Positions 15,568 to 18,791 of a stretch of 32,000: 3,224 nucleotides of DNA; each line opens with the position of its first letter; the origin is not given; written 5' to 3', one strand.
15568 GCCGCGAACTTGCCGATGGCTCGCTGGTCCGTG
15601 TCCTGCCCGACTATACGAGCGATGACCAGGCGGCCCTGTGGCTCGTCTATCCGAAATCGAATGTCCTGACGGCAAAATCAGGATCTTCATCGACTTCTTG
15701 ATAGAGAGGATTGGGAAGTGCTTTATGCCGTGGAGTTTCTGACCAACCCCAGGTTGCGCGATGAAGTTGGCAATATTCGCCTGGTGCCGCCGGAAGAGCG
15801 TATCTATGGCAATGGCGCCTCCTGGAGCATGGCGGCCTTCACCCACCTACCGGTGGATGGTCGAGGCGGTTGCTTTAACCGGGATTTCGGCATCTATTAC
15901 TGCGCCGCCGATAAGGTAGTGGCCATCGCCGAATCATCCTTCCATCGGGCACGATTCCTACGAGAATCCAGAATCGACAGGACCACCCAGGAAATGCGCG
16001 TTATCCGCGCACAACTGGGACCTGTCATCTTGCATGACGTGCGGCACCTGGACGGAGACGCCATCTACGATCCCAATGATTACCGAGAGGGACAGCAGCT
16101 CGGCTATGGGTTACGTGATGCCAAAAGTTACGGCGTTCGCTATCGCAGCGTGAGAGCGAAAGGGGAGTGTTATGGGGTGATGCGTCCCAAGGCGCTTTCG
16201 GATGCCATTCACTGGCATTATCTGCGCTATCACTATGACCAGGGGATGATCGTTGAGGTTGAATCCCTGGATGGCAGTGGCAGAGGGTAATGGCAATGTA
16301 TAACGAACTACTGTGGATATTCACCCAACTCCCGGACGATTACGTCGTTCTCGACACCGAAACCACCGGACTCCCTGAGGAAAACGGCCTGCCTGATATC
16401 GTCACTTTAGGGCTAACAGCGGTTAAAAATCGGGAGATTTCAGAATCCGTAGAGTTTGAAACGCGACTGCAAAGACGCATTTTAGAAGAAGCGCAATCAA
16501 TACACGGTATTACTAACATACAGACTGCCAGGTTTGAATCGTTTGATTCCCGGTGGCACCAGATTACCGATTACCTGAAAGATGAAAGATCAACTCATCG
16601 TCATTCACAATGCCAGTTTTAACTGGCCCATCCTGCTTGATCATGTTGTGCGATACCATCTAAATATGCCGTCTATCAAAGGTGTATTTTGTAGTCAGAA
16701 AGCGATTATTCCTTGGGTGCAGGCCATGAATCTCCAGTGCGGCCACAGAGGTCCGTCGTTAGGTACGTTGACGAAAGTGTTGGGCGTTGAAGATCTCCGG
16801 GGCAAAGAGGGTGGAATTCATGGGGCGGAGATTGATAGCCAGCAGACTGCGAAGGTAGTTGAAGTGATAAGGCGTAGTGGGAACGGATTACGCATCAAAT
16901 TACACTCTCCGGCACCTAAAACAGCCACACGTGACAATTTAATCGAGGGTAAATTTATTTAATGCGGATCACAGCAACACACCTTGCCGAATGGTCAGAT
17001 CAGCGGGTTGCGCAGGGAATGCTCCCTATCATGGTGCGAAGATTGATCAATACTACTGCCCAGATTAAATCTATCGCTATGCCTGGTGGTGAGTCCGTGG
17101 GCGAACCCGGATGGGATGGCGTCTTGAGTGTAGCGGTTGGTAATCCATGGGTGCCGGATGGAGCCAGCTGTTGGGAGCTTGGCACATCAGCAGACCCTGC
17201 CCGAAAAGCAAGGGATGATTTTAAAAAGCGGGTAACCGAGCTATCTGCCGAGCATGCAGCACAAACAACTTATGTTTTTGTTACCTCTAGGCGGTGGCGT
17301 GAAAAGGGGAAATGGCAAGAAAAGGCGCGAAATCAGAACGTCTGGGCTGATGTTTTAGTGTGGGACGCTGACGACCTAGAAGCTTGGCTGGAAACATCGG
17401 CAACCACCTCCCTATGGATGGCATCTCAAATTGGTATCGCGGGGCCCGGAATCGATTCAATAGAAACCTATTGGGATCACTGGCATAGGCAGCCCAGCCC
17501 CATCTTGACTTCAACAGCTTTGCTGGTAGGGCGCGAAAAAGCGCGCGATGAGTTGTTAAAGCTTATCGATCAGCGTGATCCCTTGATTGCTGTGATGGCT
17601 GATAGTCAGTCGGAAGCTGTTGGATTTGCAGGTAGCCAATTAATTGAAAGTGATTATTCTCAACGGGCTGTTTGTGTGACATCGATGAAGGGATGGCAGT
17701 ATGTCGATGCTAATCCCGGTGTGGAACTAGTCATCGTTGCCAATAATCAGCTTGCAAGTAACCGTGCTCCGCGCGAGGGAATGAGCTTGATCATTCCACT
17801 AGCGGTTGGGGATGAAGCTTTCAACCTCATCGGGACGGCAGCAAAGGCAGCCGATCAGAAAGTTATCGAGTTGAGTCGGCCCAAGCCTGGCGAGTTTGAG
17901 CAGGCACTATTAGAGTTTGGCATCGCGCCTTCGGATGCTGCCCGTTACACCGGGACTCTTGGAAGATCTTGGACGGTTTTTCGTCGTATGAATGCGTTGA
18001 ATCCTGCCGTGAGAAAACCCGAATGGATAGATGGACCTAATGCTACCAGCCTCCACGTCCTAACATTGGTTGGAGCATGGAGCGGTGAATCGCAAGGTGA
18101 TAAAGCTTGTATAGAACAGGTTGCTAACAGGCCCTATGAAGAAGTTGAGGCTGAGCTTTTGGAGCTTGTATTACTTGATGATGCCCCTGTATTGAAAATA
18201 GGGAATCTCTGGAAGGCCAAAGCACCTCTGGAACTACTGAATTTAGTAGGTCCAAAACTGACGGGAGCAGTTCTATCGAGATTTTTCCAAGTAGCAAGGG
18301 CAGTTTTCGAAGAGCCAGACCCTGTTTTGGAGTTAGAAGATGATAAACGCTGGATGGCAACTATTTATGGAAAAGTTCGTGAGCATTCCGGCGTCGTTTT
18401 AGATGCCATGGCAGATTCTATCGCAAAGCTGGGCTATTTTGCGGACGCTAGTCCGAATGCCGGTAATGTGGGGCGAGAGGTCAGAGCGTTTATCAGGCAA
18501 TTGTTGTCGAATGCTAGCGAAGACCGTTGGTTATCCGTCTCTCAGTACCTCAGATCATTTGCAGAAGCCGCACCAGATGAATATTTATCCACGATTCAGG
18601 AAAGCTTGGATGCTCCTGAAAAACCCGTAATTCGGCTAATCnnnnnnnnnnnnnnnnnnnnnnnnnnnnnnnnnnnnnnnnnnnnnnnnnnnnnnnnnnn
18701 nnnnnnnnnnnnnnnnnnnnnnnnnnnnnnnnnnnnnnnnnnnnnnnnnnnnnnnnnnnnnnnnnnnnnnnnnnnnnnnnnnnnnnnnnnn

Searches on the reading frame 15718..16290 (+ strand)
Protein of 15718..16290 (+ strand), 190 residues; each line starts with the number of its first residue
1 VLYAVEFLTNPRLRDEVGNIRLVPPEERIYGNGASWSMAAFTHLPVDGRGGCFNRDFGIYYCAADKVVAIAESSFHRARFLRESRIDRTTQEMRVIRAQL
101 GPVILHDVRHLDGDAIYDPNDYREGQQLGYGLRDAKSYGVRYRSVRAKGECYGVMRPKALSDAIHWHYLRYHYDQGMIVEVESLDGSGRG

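Call 4: search_protein_families(library=pfam, proteins=[window:15718-16290:+], max_evalue=0.01)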
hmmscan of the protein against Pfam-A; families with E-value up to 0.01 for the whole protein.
window:15718-16290:+ (190 aa): 1 family
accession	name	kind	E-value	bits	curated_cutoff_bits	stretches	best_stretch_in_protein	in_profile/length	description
PF08808.17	RES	-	2.5e-24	86.5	23.2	1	28-174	4-157/157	RES domain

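Call 5: search_protein_families(library=padloc, proteins=[window:15718-16290:+], max_evalue=0.01)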
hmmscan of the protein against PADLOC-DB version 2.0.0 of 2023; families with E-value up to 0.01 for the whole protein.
window:15718-16290:+ (190 aa): 0 families

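Call 6: search_protein_families(library=ncbifam, proteins=[window:15718-16290:+], max_evalue=0.01)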
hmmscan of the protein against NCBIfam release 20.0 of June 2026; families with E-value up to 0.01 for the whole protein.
window:15718-16290:+ (190 aa): 0 families

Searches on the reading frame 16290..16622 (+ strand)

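Call 4: search_protein_families(library=pfam, proteins=[window:16290-16622:+], max_evalue=0.01)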
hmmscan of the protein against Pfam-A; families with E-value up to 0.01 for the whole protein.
window:16290-16622:+ (110 aa): 1 family
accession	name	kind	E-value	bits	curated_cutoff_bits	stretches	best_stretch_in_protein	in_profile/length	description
PF00929.31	RNase_T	-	5.5e-07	30.7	24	1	19-99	1-84/164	Exonuclease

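Call 5: search_protein_families(library=padloc, proteins=[window:16290-16622:+], max_evalue=0.01)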
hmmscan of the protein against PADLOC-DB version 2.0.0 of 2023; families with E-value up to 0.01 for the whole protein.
window:16290-16622:+ (110 aa): 3 families
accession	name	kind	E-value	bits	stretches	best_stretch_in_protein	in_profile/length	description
PDLC01247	DEDDh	-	6.5e-10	37.8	1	19-97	1-71/139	"CAS-I,CAS-II,CAS-III,CAS-IV,CAS-V,CAS-VI; associated"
PDLC05027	PDC-S48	-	1.8e-05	22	1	17-98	5-84/411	-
PDLC02057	Cas10d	-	0.0073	13.6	1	45-107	64-126/462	-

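Call 6: search_protein_families(library=ncbifam, proteins=[window:16290-16622:+], max_evalue=0.01)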
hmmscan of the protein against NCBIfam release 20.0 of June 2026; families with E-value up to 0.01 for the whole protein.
window:16290-16622:+ (110 aa): 14 families
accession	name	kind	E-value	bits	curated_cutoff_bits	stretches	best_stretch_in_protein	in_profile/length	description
TIGR01406.1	dnaQ_proteo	equivalog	1.1e-07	31.7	222.7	1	19-99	3-83/231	DNA polymerase III subunit epsilon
NF004316.1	PRK05711.1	equivalog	1.2e-07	31.7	196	1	19-99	4-84/234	DNA polymerase III subunit epsilon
NF006601.0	PRK09145.1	equivalog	1.5e-06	27.8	189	1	8-84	20-97/207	3'-5' exonuclease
TIGR01405.1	polC_Gram_pos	equivalog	2.1e-06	25.8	1043.45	1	17-98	190-269/1211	DNA polymerase III subunit alpha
TIGR01407.1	dinG_rel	hypoth_equivalog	5.5e-06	24.9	547.7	1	18-98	2-80/889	putative DnaQ family exonuclease/DinG family helicase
NF001688.0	PRK00448.1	equivalog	5.5e-06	24.2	873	1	16-99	423-504/1445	PolC-type DNA polymerase III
NF006602.0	PRK09146.1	subfamily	1.3e-05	24.7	266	1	18-97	49-128/239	3'-5' exonuclease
NF004964.0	PRK06310.1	equivalog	4.3e-05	23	236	1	17-101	8-90/250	DNA polymerase III subunit epsilon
NF005836.0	PRK07740.1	equivalog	6.6e-05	22.4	261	1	17-98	60-141/244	hypothetical protein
NF005289.0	PRK06807.1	equivalog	0.00024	20.5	335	1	13-78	5-68/313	3'-5' exonuclease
TIGR00573.1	dnaq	subfamily_domain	0.00044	19.8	71.5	1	16-98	7-87/217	exonuclease, DNA polymerase III, epsilon subunit family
NF004844.0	PRK06195.1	equivalog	0.0019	17.7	373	1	37-99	18-81/309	DNA polymerase III subunit epsilon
NF005981.0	PRK08074.1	equivalog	0.0033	15.4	789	1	17-98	4-84/931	ATP-dependent DNA helicase DinG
NF005927.0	PRK07942.1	subfamily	0.0056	16.4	186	1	18-79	9-68/232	DNA polymerase III subunit epsilon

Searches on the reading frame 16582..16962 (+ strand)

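Call 4: search_protein_families(library=pfam, proteins=[window:16582-16962:+], max_evalue=0.01)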
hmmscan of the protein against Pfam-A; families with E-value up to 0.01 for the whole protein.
window:16582-16962:+ (126 aa): 0 families

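Call 5: search_protein_families(library=padloc, proteins=[window:16582-16962:+], max_evalue=0.01)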
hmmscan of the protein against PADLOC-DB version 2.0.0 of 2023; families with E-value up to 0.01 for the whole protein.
window:16582-16962:+ (126 aa): 1 family
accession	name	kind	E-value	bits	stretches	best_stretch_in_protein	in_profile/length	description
PDLC01247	DEDDh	-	2.6e-06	26.1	1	4-93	72-138/139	"CAS-I,CAS-II,CAS-III,CAS-IV,CAS-V,CAS-VI; associated"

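Call 6: search_protein_families(library=ncbifam, proteins=[window:16582-16962:+], max_evalue=0.01)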
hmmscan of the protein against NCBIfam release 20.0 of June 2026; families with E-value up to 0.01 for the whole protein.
window:16582-16962:+ (126 aa): 1 family
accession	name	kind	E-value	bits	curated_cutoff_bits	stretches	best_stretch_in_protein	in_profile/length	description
NF004844.0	PRK06195.1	equivalog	0.0075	15.7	373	1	2-39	79-115/309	DNA polymerase III subunit epsilon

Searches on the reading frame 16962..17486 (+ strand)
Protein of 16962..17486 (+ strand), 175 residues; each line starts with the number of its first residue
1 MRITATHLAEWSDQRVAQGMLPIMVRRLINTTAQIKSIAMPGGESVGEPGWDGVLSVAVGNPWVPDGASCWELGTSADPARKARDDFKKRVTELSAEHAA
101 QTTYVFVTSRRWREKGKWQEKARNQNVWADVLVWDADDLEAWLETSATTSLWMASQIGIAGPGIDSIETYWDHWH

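Call 64: search_solved_structures(query=A7, max_evalue=10)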
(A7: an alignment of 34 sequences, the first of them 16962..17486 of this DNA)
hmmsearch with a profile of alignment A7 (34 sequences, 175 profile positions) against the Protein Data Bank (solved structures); distinct sequences matched with E-value up to 10: 5.
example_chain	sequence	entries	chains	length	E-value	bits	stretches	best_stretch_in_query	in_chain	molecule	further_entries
6yqx_A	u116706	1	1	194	0.17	14.6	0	118-171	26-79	de novo designed TIM barrel DeNovoTIM13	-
5vj7_A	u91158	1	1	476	0.37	13.5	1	39-115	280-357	Oxidoreductase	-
7p12_A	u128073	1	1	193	0.4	13.4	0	117-171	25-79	DeNovoTIM13-SB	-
7p6u_A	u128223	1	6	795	0.44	13.2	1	125-145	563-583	Lon protease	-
9f5x_O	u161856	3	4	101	0.85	12.3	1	8-71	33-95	NADH:ubiquinone oxidoreductase B8 subunit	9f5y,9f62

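Call 65: search_protein_families(library=pfam, alignment_id=A7, max_evalue=1)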
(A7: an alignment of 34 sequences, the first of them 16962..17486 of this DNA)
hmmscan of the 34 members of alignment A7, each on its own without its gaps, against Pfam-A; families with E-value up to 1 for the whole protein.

A. member 1, window:16962-17486:+ (175 aa): 0 families

B. families by the number of members that match (of 34 scanned): 5 families
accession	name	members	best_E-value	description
PF10417.14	1-cysPrx_C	1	0.12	C-terminal domain of 1-Cys peroxiredoxin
PF00905.27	Transpeptidase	1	0.13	Penicillin binding protein transpeptidase domain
PF12728.13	HTH_17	1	0.25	Helix-turn-helix domain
PF10905.13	DUF2695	1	0.27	Protein of unknown function (DUF2695)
PF00350.29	Dynamin_N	1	0.28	Dynamin family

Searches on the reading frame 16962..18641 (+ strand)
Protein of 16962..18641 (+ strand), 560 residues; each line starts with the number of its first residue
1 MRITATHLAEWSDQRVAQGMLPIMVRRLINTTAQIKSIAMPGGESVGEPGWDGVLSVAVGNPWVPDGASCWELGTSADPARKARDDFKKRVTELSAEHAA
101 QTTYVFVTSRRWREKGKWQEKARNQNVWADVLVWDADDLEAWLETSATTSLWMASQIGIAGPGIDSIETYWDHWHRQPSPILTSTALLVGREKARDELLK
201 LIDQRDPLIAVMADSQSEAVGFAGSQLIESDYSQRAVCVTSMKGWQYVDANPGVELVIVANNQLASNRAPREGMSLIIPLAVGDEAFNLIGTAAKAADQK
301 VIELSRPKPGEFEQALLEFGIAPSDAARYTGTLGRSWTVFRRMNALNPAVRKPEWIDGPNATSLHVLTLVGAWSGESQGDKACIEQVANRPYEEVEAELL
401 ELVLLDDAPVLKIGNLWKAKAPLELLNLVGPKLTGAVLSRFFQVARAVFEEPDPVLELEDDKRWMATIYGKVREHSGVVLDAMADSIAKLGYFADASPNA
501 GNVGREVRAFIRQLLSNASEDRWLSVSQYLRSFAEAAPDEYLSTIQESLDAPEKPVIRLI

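Call 47: predict_structure(alignment_id=A2)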
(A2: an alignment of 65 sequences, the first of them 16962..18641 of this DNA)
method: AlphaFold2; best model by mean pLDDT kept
length: 560 residues; sequences in the alignment: 65
mean_pLDDT: 92.8   pTM: 0.87
mean pLDDT of the five models: 92.8, 92.5, 91.9, 91.1, 90.9
residues with pLDDT >= 90: 456; 70-90: 101; 50-70: 3; < 50: 0
segments of 3 or more residues with pLDDT < 50: none
pLDDT, mean of each block of 10 residues (from residue 1): 93 92 95 92 79 93 95 95 94 89 97 95 94 97 94 90 92 93 92 97 96 96 97 95 94 94 90 95 79 88 94 92 91 91 91 89 94 96 97 97 93 94 91 92 96 89 84 92 96 87 93 95 94 96 97 94
secondary structure, 60 per line:
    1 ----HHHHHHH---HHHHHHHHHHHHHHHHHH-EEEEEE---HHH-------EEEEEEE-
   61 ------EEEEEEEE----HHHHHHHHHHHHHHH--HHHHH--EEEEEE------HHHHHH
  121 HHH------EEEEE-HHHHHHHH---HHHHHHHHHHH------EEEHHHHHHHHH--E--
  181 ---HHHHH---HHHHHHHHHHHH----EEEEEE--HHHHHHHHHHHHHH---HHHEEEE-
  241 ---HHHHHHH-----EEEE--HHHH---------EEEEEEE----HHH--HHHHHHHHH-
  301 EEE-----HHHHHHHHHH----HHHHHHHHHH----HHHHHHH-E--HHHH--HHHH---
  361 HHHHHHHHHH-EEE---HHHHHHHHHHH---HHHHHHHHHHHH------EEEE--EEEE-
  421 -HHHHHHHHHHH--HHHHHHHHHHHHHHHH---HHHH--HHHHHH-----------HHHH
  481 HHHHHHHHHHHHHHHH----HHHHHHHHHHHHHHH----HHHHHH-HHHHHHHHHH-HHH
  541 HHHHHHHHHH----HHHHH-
elements in order: H5-11 H15-32 E34-39 E53-59 E67-74 H79-93 H96-100 E103-108 H115-123 E130-134 H136-143 H147-157 E164-166 H167-175 H184-188 H192-203 E208-213 H216-229 E236-239 H244-250 E256-259 H262-265 E275-281 H291-299 E301-303 H309-318 H323-332 H337-343 H348-351 H354-357 H361-370 E372-374 H378-388 H392-403 E410-413 E416-419 H422-432 H435-450 H454-457 H460-465 H477-496 H501-515 H520-525 H527-536 H538-550 H555-559

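Call 52: fold_search(model_id=the predicted structure, library=pdb)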
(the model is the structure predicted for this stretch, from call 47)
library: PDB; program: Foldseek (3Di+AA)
matches with E <= 10: 704; with E <= 0.001: 12
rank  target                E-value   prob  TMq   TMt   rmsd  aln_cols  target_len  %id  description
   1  9jap_A                4.5e-06  1.00  0.36  0.26  20.2       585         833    8  Helical structure of EfAvs5(SIR2-STAND) (released 2025-03-19)
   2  9nc9_L                6.3e-06  1.00  0.27  0.21  17.6       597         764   11  Helical assembly of AVAST5 filament (released 2026-02-18)
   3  9nc9_P                4.1e-05  1.00  0.26  0.20  19.0       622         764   11  Helical assembly of AVAST5 filament (released 2026-02-18)
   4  8dgf_B                4.3e-05  1.00  0.29  0.13  20.3       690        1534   11  Avs4 bound to phage PhiV-1 portal (released 2022-08-03)
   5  9zjw_A                1.6e-04  0.98  0.20  0.12  28.2       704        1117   10  Human sterile alpha motif domain-containing protein 9 (SAMD9), loss-of-function mutant R837A (released 2026-02-25)
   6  9zjr                  1.8e-04  0.96  0.20  0.12  27.8       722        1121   11  Human sterile alpha motif domain-containing protein 9 (SAMD9), monomer (released 2026-02-25)
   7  9nc9_R                2.3e-04  0.99  0.26  0.20  17.6       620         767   10  Helical assembly of AVAST5 filament (released 2026-02-18)
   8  9nc9_G                2.4e-04  1.00  0.27  0.21  17.8       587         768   11  Helical assembly of AVAST5 filament (released 2026-02-18)
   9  9nc9_D                2.4e-04  0.99  0.26  0.20  18.4       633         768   10  Helical assembly of AVAST5 filament (released 2026-02-18)
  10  8dgf_A                3.6e-04  0.99  0.28  0.14  17.1       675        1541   10  Avs4 bound to phage PhiV-1 portal (released 2022-08-03)
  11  9zjv_A                4.0e-04  0.93  0.19  0.11  28.2       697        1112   10  Human sterile alpha motif domain-containing protein 9 (SAMD9), asymmetric dimer "wing" shape (released 2026-02-25)
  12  1z6t_B                7.7e-04  0.96  0.21  0.20  27.0       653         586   10  Structure of the apoptotic protease-activating factor 1 bound to ADP (released 2005-04-19)
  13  3shf                  5.0e-03  0.94  0.22  0.13  22.2       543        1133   11  Crystal structure of the R265S mutant of full-length murine Apaf-1 (released 2011-08-24)
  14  3sfz                  7.1e-03  0.92  0.22  0.12  21.2       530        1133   11  Crystal structure of full-length murine Apaf-1 (released 2011-08-24)
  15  1z6t_A                9.0e-03  0.77  0.21  0.21  26.7       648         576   11  Structure of the apoptotic protease-activating factor 1 bound to ADP (released 2005-04-19)
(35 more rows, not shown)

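Call 104: fold_search(model_id=the predicted structure, library=viral)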
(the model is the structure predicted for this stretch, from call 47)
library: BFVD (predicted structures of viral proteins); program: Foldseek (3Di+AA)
matches with E <= 10: 393; with E <= 0.001: 0
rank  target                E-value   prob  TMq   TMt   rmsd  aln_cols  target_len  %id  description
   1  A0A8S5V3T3            1.2e-03  0.99  0.34  0.25  15.1       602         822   10  NLR family CARD domain-containing protein-inhibition, Muti-domain, Innate Immunity, Phosphorylation [Siphoviridae sp. cteDy1]
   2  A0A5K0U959            2.0e-03  0.98  0.24  0.25  16.7       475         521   11  ATP-dependent metallopeptidase FtsH/Yme1/Tma family protein [Yasminevirus sp. GU-2018]
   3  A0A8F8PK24            2.6e-03  0.98  0.22  0.32  16.7       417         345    9  Replication factor C clamp loader [Clandestinovirus]
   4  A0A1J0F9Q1            7.2e-03  0.97  0.23  0.30  19.5       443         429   11  (no name in the UniProt tables at hand)
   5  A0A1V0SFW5            1.3e-02  0.95  0.23  0.26  12.6       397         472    8  Replication factor C small subunit [Hokovirus HKV1]
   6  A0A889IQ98            2.4e-02  0.92  0.25  0.36  16.9       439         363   10  (no name in the UniProt tables at hand)
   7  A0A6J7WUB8            2.4e-02  0.75  0.20  0.29  17.1       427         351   13  AAA domain containing protein [uncultured Caudovirales phage]
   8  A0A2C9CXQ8            2.5e-02  0.84  0.22  0.34  17.5       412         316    9  Sliding-clamp-loader large subunit [Yersinia phage fHe-Yen9-04]
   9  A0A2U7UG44            2.5e-02  0.77  0.20  0.25  17.4       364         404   11  Replication factor C subunit [Pandoravirus macleodensis]
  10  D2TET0                2.6e-02  0.41  0.13  0.09  18.9       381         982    9  (no name in the UniProt tables at hand)
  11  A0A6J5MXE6            4.2e-02  0.13  0.11  0.12  24.9       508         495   12  HELICc domain containing protein [uncultured Caudovirales phage]
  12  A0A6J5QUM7            5.4e-02  0.75  0.23  0.30  16.2       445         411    9  DNA-directed DNA polymerase [uncultured Caudovirales phage]
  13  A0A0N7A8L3            5.9e-02  0.85  0.15  0.35   9.1       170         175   12  (no name in the UniProt tables at hand)
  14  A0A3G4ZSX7            6.2e-02  0.41  0.16  0.13  15.2       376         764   11  Superfamily II DNA or RNA helicase [Terrestrivirus sp.]
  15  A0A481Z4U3            6.5e-02  0.15  0.12  0.07  21.0       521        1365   11  Type III restriction enzyme, res subunit [Pithovirus LCPAC001]
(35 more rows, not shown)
